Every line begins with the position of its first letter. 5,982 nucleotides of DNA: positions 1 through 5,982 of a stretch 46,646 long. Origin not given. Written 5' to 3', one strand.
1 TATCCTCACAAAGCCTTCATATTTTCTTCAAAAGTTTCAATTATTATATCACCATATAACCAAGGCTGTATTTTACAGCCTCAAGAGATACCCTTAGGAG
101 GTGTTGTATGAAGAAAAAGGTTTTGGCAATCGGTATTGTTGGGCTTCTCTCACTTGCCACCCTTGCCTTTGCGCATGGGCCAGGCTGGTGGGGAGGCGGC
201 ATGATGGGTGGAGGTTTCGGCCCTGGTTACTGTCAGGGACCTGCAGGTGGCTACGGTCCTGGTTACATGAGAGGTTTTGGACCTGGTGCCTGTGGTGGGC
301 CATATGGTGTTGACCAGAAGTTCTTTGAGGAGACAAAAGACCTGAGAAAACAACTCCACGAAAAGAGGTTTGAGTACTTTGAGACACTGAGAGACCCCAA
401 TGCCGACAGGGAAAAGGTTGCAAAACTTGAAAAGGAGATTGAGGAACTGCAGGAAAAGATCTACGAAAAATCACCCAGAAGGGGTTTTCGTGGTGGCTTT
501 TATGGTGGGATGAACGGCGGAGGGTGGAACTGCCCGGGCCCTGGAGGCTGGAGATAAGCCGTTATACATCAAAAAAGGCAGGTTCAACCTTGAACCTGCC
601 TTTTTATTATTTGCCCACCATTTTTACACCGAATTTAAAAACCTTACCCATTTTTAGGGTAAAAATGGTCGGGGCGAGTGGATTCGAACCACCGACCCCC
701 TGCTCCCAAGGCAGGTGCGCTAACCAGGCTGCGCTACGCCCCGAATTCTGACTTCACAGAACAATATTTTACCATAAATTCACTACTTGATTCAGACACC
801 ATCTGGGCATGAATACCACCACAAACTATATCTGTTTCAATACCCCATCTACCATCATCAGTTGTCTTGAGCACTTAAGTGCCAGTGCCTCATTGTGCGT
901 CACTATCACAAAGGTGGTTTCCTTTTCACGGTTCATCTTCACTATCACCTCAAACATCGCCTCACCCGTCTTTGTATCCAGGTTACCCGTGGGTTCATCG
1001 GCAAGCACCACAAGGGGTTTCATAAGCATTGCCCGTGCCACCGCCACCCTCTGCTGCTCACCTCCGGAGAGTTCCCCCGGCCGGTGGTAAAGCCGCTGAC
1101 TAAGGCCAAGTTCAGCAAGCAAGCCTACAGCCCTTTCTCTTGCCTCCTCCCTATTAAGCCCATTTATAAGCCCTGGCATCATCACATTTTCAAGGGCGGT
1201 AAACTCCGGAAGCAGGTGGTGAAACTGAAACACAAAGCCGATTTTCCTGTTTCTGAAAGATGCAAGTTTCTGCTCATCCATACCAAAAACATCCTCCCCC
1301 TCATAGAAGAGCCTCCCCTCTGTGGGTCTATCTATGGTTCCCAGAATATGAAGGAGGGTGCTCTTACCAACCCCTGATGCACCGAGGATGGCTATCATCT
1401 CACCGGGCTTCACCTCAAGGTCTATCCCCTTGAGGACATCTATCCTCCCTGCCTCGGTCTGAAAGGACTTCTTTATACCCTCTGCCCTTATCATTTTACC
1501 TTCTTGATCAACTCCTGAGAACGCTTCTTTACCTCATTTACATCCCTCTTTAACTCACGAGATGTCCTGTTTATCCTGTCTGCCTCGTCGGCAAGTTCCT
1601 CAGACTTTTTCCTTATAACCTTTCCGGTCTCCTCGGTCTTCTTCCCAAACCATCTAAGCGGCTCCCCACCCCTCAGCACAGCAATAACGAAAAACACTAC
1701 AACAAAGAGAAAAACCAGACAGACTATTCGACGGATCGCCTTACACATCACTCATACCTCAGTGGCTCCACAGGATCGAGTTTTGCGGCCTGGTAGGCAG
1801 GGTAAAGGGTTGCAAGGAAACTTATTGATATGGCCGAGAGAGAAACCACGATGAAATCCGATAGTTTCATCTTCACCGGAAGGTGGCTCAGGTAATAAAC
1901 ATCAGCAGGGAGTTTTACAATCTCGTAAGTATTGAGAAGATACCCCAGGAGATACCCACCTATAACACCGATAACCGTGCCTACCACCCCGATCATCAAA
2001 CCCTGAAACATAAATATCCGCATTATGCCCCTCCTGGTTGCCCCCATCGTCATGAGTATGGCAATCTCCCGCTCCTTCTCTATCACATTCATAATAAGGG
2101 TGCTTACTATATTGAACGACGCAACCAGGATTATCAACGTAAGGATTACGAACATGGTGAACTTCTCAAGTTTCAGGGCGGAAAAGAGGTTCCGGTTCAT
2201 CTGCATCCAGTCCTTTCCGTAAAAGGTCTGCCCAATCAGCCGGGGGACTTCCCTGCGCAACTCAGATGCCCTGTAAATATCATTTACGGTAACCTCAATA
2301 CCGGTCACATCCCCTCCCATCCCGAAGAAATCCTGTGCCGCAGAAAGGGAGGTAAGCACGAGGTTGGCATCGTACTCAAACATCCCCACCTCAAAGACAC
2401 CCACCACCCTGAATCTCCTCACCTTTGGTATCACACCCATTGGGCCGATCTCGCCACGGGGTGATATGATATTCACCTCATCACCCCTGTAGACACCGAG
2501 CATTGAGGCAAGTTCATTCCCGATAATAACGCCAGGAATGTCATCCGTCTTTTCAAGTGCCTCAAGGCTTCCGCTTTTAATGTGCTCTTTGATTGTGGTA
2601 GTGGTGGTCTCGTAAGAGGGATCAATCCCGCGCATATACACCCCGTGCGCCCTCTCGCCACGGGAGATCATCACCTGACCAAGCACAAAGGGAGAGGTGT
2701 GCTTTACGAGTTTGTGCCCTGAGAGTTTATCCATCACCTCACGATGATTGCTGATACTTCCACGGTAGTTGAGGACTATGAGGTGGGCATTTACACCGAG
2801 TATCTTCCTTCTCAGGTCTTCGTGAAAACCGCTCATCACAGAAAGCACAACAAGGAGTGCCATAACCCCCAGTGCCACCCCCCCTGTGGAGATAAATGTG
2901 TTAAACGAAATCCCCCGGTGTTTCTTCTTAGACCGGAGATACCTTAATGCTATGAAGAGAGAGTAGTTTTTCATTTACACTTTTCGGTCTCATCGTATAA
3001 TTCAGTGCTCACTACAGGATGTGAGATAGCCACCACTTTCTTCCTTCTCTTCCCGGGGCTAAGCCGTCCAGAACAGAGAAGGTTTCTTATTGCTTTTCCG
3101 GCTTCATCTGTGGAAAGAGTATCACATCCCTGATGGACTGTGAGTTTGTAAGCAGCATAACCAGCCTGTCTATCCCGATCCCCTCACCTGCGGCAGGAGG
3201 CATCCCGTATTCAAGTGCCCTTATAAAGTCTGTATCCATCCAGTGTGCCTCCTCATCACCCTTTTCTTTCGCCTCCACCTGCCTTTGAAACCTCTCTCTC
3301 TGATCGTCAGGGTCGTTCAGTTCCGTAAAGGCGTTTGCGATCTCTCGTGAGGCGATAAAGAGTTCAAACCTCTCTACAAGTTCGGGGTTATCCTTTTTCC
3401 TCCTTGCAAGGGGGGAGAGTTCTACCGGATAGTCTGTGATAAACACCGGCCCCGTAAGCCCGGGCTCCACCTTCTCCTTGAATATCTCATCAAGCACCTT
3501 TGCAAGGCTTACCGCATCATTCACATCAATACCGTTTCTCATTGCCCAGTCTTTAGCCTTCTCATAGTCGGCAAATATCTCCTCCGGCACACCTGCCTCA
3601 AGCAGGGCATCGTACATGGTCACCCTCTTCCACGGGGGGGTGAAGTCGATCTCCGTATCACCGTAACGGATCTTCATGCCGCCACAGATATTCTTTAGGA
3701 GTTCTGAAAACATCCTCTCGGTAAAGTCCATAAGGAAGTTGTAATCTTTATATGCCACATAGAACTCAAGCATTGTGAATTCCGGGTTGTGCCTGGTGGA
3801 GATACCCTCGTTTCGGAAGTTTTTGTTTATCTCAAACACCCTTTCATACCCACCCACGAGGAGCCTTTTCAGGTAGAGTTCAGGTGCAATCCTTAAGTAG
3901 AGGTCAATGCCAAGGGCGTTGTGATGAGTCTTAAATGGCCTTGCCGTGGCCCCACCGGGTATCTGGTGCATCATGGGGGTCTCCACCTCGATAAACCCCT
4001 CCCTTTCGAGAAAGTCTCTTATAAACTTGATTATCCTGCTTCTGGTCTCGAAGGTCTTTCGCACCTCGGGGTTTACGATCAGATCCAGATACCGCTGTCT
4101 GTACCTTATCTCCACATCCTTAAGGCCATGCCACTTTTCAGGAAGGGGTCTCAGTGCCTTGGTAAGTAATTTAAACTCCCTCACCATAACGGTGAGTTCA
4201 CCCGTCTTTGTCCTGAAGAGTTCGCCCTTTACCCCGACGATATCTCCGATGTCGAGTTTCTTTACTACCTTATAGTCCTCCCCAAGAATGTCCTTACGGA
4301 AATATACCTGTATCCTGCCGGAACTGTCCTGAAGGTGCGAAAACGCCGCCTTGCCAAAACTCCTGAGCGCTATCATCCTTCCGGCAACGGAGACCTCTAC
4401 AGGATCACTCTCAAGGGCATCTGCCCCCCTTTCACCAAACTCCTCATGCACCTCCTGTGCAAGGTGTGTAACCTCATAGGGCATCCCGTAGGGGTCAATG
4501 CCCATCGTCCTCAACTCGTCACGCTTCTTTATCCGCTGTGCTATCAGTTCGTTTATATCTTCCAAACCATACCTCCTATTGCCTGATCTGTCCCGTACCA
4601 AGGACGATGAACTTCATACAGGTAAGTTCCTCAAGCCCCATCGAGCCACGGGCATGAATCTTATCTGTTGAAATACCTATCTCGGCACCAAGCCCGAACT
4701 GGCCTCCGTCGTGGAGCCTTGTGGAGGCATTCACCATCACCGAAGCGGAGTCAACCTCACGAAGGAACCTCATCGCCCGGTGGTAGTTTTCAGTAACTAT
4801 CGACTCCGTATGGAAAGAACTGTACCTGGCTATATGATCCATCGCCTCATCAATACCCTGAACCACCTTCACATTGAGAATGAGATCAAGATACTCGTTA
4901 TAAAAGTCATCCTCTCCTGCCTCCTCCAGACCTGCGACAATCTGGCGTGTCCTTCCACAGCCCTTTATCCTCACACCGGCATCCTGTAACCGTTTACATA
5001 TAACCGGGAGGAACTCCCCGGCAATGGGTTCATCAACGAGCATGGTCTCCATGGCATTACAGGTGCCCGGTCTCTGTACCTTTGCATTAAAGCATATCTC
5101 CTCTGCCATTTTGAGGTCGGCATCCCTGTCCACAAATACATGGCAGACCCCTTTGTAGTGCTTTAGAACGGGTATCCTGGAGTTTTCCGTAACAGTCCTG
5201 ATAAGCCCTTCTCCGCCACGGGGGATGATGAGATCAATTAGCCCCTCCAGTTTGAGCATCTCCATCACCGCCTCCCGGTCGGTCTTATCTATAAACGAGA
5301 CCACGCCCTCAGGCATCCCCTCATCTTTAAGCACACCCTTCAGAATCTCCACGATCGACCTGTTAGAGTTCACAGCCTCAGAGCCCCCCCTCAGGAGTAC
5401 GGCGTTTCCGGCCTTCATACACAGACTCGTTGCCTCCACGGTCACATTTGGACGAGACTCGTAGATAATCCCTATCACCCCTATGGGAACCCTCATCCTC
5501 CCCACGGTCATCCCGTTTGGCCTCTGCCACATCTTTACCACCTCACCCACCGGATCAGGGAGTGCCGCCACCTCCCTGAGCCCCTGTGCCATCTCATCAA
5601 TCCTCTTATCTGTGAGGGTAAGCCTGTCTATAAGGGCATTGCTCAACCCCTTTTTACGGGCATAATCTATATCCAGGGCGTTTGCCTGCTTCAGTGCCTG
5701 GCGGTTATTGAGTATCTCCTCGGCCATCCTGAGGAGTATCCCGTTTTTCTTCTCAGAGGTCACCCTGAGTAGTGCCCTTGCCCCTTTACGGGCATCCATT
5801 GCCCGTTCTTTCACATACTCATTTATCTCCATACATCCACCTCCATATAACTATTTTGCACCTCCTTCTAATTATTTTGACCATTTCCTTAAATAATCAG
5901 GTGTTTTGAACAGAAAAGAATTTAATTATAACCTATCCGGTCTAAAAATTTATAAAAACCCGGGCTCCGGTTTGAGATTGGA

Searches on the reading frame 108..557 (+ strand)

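Call 51: search_protein_families(library=pfam, proteins=[window:108-557:+], max_evalue=0.001)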
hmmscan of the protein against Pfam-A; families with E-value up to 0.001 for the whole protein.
window:108-557:+ (149 aa): 1 family
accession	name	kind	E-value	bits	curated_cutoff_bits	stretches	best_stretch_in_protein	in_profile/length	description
PF13801.11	Metal_resist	-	0.00021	21.9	29.2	1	70-118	55-103/125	Heavy-metal resistance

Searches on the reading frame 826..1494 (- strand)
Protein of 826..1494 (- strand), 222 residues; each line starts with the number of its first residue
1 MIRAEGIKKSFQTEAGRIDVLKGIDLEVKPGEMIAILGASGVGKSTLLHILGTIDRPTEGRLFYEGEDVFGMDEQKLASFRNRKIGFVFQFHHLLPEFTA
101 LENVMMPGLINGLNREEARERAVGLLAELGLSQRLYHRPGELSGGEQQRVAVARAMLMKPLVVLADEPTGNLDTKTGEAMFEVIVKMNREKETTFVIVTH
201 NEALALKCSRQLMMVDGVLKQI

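Call 8: search_protein_families(library=pfam, proteins=[window:826-1494:-], max_evalue=0.0001)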
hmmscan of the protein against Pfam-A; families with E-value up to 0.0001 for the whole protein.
window:826-1494:- (222 aa): 1 family
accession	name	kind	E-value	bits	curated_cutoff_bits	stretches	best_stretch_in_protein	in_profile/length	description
PF00005.33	ABC_tran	-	2.1e-33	116.2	25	1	21-169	1-136/137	ABC transporter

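Call 10: search_protein_families(library=ncbifam, proteins=[window:826-1494:-], max_evalue=0.001)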
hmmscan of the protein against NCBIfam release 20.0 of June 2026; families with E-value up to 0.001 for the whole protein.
window:826-1494:- (222 aa): 189 families (the best 25 are shown)
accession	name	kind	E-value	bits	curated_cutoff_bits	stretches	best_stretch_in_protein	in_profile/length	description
TIGR02211.1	LolD_lipo_ex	equivalog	3.8e-87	291.4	307.75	1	1-220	1-220/221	lipoprotein-releasing ABC transporter ATP-binding protein LolD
NF008639.0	PRK11629.1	equivalog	9.5e-76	254.3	360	1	4-221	9-226/234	lipoprotein-releasing ABC transporter ATP-binding protein LolD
NF007879.0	PRK10584.1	equivalog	7.1e-68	228.7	336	1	6-220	11-225/228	putative ABC transporter ATP-binding protein YbbA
NF007826.0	PRK10535.1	equivalog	1.3e-61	208.7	966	1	3-218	6-220/648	macrolide ABC transporter ATP-binding protein/permease MacB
TIGR02673.1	FtsE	equivalog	1.1e-54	185.3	264.85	1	1-215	1-210/214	cell division ATP-binding protein FtsE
NF038007.1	ABC_ATP_DarD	equivalog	3.3e-54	183.7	375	1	1-219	1-218/218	darobactin export ABC transporter ATP-binding protein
TIGR03608.1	L_ocin_972_ABC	subfamily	2.3e-53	180.8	254.85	1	7-213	4-205/206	putative bacteriocin export ABC transporter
TIGR02982.1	heterocyst_DevA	subfamily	4e-53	180.2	295.8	1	2-219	2-219/220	ABC exporter ATP-binding subunit, DevA family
NF007027.0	PRK09493.1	equivalog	2.5e-48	164.5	379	1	12-216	8-210/240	glutamine ABC transporter ATP-binding protein GlnQ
NF040933.2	ABC_arch_GlcV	equivalog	8.3e-48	163.1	450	1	2-222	3-223/357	glucose ABC transporter ATP-binding protein GlcV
TIGR02315.1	ABC_phnC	equivalog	1.9e-47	161.7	266.1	1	1-212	1-216/243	phosphonate ABC transporter ATP-binding protein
TIGR03005.1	ectoine_ehuA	equivalog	7.5e-45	153.1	345.4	1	14-213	9-218/252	ectoine/hydroxyectoine ABC transporter ATP-binding protein EhuA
TIGR01186.1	proV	subfamily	1.2e-44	152.9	326.6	1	19-221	7-210/363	betaine/proline/choline family ABC transporter ATP-binding protein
NF008428.0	PRK11264.1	equivalog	1.7e-44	152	406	1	3-216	5-218/250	L-cystine ABC transporter ATP-binding protein TcyN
TIGR03265.1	PhnT2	equivalog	6.6e-44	150.6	457.7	1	8-221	11-215/353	putative 2-aminoethylphosphonate ABC transporter ATP-binding protein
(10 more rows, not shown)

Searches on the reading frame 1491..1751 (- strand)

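Call 51: search_protein_families(library=pfam, proteins=[window:1491-1751:-], max_evalue=0.001)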
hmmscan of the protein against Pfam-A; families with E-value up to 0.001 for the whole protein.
window:1491-1751:- (86 aa): 1 family
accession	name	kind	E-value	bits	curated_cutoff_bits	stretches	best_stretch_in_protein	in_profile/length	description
PF06103.16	DUF948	-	0.00034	21.2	37.2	1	9-86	5-78/89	Bacterial protein of unknown function (DUF948)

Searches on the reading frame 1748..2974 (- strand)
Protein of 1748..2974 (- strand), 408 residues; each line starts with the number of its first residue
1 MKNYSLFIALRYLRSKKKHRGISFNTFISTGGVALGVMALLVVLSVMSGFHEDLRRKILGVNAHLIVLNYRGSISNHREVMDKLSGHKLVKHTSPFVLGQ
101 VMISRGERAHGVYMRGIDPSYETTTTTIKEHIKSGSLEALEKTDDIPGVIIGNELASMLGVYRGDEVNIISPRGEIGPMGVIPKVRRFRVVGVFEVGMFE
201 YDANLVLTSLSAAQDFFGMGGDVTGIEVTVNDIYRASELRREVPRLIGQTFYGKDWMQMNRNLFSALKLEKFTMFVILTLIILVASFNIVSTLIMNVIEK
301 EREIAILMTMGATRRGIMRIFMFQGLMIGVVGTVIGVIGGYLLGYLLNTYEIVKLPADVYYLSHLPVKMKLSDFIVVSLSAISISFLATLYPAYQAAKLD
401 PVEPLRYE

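Call 8: search_protein_families(library=pfam, proteins=[window:1748-2974:-], max_evalue=0.0001)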
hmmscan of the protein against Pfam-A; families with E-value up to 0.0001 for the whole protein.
window:1748-2974:- (408 aa): 2 families
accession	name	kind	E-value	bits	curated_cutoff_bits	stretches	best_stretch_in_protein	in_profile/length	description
PF02687.27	FtsX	-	3.4e-22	79.2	25.5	1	276-401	2-120/120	FtsX-like permease C-terminal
PF12704.14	MacB_PCD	-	7.2e-15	56.3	27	1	26-244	1-205/207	MacB-like periplasmic core domain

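Call 10: search_protein_families(library=ncbifam, proteins=[window:1748-2974:-], max_evalue=0.001)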
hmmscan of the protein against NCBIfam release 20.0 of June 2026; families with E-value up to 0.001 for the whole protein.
window:1748-2974:- (408 aa): 10 families
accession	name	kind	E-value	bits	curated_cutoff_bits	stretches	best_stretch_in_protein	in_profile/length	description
TIGR02212.1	lolCE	equivalog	8.2e-125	416.9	362.45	1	4-408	2-411/411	lipoprotein-releasing ABC transporter permease subunit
NF008357.0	PRK11146.1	exception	4.4e-81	272.8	439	1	3-403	4-409/414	lipoprotein-releasing ABC transporter permease subunit LolE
TIGR02213.1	lolE_release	exception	3.9e-78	263.1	540.35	1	4-403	2-406/411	lipoprotein-releasing ABC transporter permease subunit LolE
NF008076.0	PRK10814.1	exception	4.5e-74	249.9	473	1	4-408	5-399/399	lipoprotein-releasing ABC transporter permease subunit LolC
TIGR03434.1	ADOP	subfamily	1.9e-12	46.1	622.3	1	274-408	274-803/803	ADOP family duplicated permease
NF007826.0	PRK10535.1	equivalog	1.4e-11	43.4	966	1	224-406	470-646/648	macrolide ABC transporter ATP-binding protein/permease MacB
NF038347.1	FtsX_Gpos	exception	3.6e-10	39.7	225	1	247-347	147-243/296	permease-like cell division protein FtsX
TIGR00439.2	FtsX_Gneg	equivalog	4.8e-09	35.8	255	1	248-389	147-283/292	permease-like cell division protein FtsX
NF038346.1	FtsX_actino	exception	1.2e-06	28.2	250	1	255-343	164-252/308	permease-like cell division protein FtsX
NF041854.1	ABC_perm_YbbP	equivalog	0.00039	18.5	999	1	274-379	246-349/806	putative ABC transporter permease subunit YbbP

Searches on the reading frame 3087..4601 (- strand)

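Call 8: search_protein_families(library=pfam, proteins=[window:3087-4601:-], max_evalue=0.0001)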
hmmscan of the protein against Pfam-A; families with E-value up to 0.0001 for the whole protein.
window:3087-4601:- (504 aa): 3 families
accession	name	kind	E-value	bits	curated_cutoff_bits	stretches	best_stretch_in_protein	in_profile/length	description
PF00152.25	tRNA-synt_2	-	6.1e-95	318.3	25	1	163-500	2-308/308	tRNA synthetases class II (D, K and N)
PF01336.31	tRNA_anti-codon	-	1.2e-17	64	27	1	70-146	1-75/75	OB-fold nucleic acid binding domain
PF01409.25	tRNA-synt_2d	-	2e-07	31.2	19.8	0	254-330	104-179/246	tRNA synthetases class II core domain (F)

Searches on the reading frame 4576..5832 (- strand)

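Call 8: search_protein_families(library=pfam, proteins=[window:4576-5832:-], max_evalue=0.0001)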
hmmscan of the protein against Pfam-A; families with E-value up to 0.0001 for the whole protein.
window:4576-5832:- (418 aa): 1 family
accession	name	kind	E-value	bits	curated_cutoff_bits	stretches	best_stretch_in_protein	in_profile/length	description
PF00171.27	Aldedh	-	1.5e-19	70.4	23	1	7-284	31-295/461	Aldehyde dehydrogenase family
